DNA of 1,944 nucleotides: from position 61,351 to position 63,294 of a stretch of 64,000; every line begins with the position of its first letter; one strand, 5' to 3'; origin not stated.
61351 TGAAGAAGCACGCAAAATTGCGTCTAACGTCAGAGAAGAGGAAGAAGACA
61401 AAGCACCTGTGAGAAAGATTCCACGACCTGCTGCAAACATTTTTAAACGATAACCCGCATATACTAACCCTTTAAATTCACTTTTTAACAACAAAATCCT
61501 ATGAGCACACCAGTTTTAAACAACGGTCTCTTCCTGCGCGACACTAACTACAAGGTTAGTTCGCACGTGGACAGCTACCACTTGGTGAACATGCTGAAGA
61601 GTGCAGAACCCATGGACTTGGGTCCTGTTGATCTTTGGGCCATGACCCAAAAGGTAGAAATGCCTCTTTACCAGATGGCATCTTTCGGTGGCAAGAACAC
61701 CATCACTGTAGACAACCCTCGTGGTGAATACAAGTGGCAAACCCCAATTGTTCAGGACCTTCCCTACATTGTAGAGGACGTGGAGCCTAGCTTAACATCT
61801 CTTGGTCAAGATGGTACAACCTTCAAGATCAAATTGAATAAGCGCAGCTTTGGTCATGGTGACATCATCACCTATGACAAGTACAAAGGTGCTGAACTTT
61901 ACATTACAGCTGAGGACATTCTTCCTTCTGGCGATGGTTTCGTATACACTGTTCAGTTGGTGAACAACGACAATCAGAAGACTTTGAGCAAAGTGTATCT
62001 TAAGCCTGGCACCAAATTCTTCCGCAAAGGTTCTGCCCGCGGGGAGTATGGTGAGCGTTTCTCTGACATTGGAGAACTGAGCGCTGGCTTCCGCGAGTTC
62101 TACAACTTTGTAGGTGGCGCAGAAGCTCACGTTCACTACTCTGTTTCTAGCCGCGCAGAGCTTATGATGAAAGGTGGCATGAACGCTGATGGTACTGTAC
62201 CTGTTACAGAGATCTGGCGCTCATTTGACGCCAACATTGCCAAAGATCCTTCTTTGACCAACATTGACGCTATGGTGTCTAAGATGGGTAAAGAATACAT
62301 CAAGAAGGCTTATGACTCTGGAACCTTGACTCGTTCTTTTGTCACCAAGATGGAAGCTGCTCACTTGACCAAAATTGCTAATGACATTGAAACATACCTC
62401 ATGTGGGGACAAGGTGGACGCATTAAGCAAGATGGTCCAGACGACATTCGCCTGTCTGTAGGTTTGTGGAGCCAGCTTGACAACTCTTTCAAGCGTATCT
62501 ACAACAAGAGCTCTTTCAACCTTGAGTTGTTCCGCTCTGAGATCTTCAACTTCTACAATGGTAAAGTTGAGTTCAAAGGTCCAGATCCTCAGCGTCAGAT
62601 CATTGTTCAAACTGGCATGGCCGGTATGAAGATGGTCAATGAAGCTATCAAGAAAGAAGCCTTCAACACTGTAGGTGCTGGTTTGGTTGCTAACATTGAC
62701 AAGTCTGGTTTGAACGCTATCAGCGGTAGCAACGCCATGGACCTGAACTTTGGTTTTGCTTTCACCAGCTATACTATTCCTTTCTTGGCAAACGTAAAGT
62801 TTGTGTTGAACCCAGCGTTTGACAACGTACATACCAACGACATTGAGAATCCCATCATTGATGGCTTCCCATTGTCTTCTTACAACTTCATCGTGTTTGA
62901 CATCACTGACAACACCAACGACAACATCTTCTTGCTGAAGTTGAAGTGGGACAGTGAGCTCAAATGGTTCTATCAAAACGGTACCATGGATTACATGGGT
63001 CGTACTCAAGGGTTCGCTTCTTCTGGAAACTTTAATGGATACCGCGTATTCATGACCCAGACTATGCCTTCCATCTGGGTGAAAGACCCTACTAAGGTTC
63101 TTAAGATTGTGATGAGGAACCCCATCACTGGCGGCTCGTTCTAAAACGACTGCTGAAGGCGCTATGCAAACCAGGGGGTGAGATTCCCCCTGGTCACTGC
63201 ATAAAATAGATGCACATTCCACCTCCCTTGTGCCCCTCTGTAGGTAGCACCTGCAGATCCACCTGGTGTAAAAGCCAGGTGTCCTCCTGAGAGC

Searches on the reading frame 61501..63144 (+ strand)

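Call 36: search_protein_families(library=phrogs, proteins=[window:61501-63144:+], max_evalue=0.00001)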
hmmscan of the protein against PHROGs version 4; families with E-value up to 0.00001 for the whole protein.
window:61501-63144:+ (547 aa): 2 families
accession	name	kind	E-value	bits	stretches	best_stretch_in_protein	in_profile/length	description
phrog_11589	-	head and packaging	9.1e-34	117.7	2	314-536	278-490/495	major head protein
phrog_35737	-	head and packaging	3.9e-14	53.1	1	62-190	73-202/568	virion structural protein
